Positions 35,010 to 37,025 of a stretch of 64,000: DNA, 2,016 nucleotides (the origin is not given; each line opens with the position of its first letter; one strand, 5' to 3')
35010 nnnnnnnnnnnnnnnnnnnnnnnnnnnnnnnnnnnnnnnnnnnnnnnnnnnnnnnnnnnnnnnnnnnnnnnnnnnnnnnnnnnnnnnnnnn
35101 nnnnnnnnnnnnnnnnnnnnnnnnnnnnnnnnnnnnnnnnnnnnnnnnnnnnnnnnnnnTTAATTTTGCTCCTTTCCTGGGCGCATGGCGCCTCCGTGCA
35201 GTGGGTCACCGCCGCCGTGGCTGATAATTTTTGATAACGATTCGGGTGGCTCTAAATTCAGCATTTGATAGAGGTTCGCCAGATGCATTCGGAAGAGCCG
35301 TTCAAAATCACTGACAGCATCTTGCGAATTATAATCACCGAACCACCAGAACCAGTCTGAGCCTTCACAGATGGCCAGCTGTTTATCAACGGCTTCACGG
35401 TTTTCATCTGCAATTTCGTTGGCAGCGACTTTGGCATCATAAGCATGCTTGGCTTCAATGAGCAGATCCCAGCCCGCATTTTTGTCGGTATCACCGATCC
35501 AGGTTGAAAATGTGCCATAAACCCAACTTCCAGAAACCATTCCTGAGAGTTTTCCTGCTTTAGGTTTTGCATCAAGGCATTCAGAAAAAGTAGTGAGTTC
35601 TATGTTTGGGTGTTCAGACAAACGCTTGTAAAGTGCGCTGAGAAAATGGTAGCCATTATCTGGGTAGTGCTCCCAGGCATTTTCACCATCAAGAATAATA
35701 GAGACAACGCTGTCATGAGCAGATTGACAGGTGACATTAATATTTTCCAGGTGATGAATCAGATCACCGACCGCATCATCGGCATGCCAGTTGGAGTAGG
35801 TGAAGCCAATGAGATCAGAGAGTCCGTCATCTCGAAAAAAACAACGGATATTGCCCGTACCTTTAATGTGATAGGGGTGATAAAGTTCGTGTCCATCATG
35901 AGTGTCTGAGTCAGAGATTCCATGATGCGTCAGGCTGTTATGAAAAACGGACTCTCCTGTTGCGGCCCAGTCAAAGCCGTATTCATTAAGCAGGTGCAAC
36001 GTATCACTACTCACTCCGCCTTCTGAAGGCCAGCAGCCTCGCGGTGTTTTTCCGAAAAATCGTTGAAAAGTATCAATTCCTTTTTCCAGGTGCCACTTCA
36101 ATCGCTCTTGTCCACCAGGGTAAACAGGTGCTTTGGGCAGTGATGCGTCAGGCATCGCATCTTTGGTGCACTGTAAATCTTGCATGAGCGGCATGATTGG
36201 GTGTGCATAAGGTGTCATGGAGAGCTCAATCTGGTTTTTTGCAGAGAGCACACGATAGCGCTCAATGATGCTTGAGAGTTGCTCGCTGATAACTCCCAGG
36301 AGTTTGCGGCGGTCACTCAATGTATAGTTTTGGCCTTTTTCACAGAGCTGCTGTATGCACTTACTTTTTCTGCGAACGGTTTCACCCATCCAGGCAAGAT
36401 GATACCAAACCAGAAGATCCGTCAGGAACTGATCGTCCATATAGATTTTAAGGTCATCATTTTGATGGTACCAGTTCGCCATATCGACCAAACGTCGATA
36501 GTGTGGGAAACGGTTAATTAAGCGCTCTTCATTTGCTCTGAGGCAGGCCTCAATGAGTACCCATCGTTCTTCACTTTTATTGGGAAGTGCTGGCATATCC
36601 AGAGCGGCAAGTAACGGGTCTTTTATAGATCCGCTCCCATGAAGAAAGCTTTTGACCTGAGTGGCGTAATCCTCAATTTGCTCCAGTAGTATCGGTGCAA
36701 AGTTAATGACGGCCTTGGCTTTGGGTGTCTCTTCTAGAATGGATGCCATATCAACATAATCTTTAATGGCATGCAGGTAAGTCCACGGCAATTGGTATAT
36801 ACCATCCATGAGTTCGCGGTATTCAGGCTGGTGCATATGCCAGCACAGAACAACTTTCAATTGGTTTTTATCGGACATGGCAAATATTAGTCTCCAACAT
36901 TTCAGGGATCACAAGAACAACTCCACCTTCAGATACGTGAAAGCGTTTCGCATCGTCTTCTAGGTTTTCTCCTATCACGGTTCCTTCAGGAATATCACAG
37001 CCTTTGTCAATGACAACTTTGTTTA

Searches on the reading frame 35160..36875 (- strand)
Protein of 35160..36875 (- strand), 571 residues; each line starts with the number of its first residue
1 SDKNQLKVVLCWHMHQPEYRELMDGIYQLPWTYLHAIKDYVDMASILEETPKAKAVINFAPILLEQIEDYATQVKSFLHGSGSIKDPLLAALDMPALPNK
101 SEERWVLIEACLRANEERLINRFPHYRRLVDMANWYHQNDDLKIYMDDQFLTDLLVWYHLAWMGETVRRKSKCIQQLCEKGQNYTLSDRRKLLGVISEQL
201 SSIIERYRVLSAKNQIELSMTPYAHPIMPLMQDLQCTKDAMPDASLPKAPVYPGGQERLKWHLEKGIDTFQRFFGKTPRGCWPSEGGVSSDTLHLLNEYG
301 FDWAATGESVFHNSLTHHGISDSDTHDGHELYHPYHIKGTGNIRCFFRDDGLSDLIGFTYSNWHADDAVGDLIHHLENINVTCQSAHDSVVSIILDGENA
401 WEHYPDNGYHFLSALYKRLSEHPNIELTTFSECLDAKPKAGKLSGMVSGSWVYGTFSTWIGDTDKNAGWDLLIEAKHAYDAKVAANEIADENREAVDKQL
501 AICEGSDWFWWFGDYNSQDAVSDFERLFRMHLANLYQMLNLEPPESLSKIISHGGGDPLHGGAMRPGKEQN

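Call 50: search_protein_families(library=pfam, proteins=[window:35160-36875:-], max_evalue=0.00001)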
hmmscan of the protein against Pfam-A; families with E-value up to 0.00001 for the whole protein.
window:35160-36875:- (571 aa): 1 family
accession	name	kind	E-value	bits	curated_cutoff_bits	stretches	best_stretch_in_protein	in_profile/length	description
PF03065.20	Glyco_hydro_57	-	5.2e-57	193.8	21.2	1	10-435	2-280/291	Glycosyl hydrolase family 57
